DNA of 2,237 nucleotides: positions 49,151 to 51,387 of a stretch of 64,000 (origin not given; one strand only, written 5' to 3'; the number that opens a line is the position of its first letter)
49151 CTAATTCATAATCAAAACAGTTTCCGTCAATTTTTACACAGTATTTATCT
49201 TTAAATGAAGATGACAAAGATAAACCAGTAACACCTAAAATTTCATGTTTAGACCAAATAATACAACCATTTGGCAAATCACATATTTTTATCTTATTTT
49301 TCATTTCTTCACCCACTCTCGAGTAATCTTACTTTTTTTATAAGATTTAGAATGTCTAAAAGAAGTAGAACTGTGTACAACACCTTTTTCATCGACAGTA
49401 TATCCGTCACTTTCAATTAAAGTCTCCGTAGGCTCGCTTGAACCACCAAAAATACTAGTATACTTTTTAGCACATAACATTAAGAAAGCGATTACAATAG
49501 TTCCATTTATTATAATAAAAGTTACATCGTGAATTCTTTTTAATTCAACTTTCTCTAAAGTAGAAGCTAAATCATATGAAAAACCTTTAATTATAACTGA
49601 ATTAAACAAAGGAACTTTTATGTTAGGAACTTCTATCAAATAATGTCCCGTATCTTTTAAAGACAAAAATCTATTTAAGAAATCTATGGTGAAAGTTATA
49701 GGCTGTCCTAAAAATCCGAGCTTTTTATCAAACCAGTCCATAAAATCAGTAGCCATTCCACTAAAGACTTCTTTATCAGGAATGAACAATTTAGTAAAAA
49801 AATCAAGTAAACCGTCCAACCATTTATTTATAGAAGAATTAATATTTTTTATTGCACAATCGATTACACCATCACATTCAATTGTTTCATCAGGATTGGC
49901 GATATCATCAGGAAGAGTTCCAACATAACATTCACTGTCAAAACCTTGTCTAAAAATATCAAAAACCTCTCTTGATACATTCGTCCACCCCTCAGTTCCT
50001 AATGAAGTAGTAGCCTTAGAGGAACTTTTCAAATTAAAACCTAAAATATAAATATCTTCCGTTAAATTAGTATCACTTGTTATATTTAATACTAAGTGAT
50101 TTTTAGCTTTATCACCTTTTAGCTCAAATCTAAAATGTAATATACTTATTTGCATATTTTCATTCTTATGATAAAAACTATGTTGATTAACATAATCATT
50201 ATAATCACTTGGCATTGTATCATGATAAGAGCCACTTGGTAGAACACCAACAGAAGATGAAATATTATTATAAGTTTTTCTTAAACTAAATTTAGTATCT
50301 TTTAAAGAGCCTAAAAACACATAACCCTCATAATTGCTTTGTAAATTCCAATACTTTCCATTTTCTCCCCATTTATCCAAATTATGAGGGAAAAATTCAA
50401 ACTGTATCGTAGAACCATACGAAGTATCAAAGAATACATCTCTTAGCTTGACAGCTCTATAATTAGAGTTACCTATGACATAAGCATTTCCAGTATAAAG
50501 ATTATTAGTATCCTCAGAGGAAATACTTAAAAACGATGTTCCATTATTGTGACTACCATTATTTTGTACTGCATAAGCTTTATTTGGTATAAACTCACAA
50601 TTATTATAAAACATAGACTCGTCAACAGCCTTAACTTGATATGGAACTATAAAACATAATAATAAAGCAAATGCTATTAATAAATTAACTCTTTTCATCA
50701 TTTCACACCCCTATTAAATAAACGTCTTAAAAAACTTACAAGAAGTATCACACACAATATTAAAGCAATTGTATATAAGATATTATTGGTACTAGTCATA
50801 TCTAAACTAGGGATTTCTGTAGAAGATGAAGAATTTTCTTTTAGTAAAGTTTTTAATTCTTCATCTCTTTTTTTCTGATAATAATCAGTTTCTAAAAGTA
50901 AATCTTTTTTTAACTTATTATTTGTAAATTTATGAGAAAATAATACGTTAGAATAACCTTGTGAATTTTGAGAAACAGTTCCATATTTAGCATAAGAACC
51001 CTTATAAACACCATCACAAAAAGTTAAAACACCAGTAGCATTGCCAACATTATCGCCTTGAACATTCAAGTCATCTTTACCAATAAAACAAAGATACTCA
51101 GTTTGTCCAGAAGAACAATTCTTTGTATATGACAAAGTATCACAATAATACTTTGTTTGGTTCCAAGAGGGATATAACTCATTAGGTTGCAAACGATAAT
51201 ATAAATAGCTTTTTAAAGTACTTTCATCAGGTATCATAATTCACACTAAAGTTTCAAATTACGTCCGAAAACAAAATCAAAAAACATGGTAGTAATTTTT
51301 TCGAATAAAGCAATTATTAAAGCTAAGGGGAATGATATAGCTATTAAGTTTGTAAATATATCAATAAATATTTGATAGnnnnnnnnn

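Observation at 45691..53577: Integrated filamentous (inovirus-like) prophage at tRNA-Ala in a Gram-positive host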

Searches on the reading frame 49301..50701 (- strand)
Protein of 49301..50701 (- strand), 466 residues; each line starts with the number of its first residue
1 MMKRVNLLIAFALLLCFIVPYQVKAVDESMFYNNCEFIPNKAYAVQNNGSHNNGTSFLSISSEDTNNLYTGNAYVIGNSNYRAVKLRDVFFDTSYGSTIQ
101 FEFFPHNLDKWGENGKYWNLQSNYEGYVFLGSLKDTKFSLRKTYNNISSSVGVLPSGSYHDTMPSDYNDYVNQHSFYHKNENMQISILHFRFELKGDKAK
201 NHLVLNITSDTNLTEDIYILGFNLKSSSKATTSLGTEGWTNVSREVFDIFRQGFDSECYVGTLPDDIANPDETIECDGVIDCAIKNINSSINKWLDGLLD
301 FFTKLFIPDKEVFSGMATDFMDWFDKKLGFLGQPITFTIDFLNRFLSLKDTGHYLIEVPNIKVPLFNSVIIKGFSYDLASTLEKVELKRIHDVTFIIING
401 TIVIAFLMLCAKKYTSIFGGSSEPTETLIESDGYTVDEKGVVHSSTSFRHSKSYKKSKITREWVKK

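Call 4: search_protein_families(library=pfam, proteins=[window:49301-50701:-], max_evalue=0.1)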
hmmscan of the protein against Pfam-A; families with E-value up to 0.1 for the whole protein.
window:49301-50701:- (466 aa): 0 families

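Call 5: search_protein_families(library=phrogs, proteins=[window:49301-50701:-], max_evalue=0.1)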
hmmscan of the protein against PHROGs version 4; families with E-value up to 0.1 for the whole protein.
window:49301-50701:- (466 aa): 0 families

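Call 82: find_homologous_proteins(query=window:49301-50701:-, max_evalue=0.001)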
Query window:49301-50701:- (466 aa): 13 proteins with E <= 0.001 among 8000 candidates.
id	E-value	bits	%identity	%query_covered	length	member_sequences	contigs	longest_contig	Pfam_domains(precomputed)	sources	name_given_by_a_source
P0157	0.0e+0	1062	100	100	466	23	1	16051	-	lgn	-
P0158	2.1e-282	955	88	100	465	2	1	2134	-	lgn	-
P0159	1.8e-189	649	64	98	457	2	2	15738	-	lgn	-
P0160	5.5e-174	598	58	100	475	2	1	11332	-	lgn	-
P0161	4.6e-171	588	57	100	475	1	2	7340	-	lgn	-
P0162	1.5e-169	583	57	100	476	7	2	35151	-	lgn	-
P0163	3.4e-140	486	50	100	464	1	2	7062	-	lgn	-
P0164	3.1e-139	483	52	99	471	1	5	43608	-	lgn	-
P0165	1.7e-114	401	45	96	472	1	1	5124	-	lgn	-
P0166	1.4e-101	359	45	95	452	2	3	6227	-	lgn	-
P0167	3.1e-100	354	42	100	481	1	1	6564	-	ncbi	-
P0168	8.5e-59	218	38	71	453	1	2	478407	-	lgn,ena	-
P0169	2.7e-57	213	38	72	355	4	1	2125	-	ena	-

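Call 91: predict_structure(alignment_id=A4)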
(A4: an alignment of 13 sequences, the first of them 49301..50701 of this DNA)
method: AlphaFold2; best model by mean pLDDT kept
length: 466 residues; sequences in the alignment: 13
mean_pLDDT: 58.0   pTM: 0.53
mean pLDDT of the five models: 58.0, 56.6, 55.3, 53.9, 53.5
residues with pLDDT >= 90: 45; 70-90: 124; 50-70: 57; < 50: 240
segments of 3 or more residues with pLDDT < 50: 1-23, 25-29, 109-116, 262-376, 378-466
pLDDT, mean of each block of 10 residues (from residue 1): 44 37 48 58 86 88 74 66 82 90 64 50 84 90 68 84 82 87 88 81 89 86 74 79 88 66 36 32 33 35 34 41 40 41 40 42 36 43 35 35 41 38 35 34 39 37 35
secondary structure, 60 per line:
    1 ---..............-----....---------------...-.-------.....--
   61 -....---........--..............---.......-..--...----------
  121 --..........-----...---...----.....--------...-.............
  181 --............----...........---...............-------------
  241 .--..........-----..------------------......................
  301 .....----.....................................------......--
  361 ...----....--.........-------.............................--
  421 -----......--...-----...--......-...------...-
elements in order: H4-17 E23-26 E42-44 H54-58 H62-65 E69-76 E79-92 E96-102 E123-132 E138-140 E151-155 E168-180 E183-194 E199-209 E213-227 H244-253 H279-305 H310-346 E353-358 E361-363 E368-371 E374-377 H378-382 H390-418 E426-431 E434-436 E442-444 E447-452 E454-456 E463-465

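Call 93: fold_search(model_id=the predicted structure, library=pdb)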
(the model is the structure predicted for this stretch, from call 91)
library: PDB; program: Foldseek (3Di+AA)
matches with E <= 10: 626; with E <= 0.001: 0
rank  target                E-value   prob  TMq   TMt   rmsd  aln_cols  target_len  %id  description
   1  7ulo_B                3.1e-03  0.28  0.13  0.22  15.4       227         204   10  Potato leafroll virus N-terminal readthrough domain (released 2022-11-02)
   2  1uww_A                1.1e-02  0.82  0.19  0.40   9.8       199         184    6  X-ray crystal structure of a non-crystalline cellulose specific carbohydrate-binding module: CBM28. (released 2004-05-13)
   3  8env_K                1.3e-02  0.75  0.20  0.19  12.7       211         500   13  In situ cryo-EM structure of Pseudomonas phage E217 tail baseplate in C6 map (released 2023-07-26)
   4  9b45_1                1.5e-02  0.82  0.22  0.20  13.1       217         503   11  Pseudomonas phage Pa193 baseplate complex and tail fiber (released 2024-10-16)
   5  8ad2_A                1.7e-02  0.38  0.15  0.32  11.3       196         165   11  Tobacco lectin Nictaba in complex with triacetylchitotriose (released 2023-01-18)
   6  6erj_B                1.8e-02  0.06  0.07  0.13  17.8       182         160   10  Self-complemented FimA subunit from Salmonella enterica (released 2019-01-30)
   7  2vo8                  1.9e-02  0.21  0.11  0.28  13.0       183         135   11  Cohesin module from Clostridium perfringens ATCC13124 family 33 glycoside hydrolase. (released 2008-09-02)
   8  1us2_A                2.6e-02  0.38  0.15  0.14  10.6       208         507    9  Xylanase10C (mutant E385A) from Cellvibrio japonicus in complex with xylopentaose (released 2003-12-18)
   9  6erj_A                3.0e-02  0.05  0.07  0.13  17.8       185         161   10  Self-complemented FimA subunit from Salmonella enterica (released 2019-01-30)
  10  1of3_A                3.5e-02  0.69  0.17  0.38   8.3       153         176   12  Structural and thermodynamic dissection of specific mannan recognition by a carbohydrate-binding module, TmCBM27 (released 2003-04-17)
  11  5moy_A                3.9e-02  0.16  0.15  0.16  14.7       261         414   11  Crystal structure of the BoNT/A2 receptor-binding domain in complex with the luminal domain of its neuronal receptor S (released 2017-03-15)
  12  1of3_B                4.7e-02  0.60  0.17  0.38   8.3       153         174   10  Structural and thermodynamic dissection of specific mannan recognition by a carbohydrate-binding module, TmCBM27 (released 2003-04-17)
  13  3pow                  4.9e-02  0.23  0.17  0.26  13.7       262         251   10  Crystal structure of the globular domain of human calreticulin (released 2011-03-09)
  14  9pr8_C                4.9e-02  0.18  0.11  0.09  14.3       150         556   11  Crystal Structure of the Clostridiodes difficile CspC-CspA heterodimer. (released 2026-01-21)
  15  3pos_B                5.2e-02  0.15  0.14  0.22  14.8       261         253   10  Crystal structure of the globular domain of human calreticulin (released 2011-03-09)
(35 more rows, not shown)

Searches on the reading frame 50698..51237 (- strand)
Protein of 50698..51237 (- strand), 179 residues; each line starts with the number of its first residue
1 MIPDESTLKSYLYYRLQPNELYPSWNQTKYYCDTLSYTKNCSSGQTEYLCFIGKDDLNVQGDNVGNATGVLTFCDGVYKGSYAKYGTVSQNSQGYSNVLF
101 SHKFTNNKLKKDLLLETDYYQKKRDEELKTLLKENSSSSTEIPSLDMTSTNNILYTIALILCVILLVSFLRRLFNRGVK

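Call 4: search_protein_families(library=pfam, proteins=[window:50698-51237:-], max_evalue=0.1)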
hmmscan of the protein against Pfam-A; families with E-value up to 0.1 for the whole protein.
window:50698-51237:- (179 aa): 2 families
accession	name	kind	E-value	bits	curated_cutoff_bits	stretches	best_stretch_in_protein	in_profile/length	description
PF25195.1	DPC2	-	0.02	15.7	70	1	29-99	3-72/105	Diatom pyrenoid component 2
PF11346.13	DUF3149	-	0.077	13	23.2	0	149-178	6-35/40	Protein of unknown function (DUF3149)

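Call 5: search_protein_families(library=phrogs, proteins=[window:50698-51237:-], max_evalue=0.1)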
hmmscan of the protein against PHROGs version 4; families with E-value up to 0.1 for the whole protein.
window:50698-51237:- (179 aa): 0 families
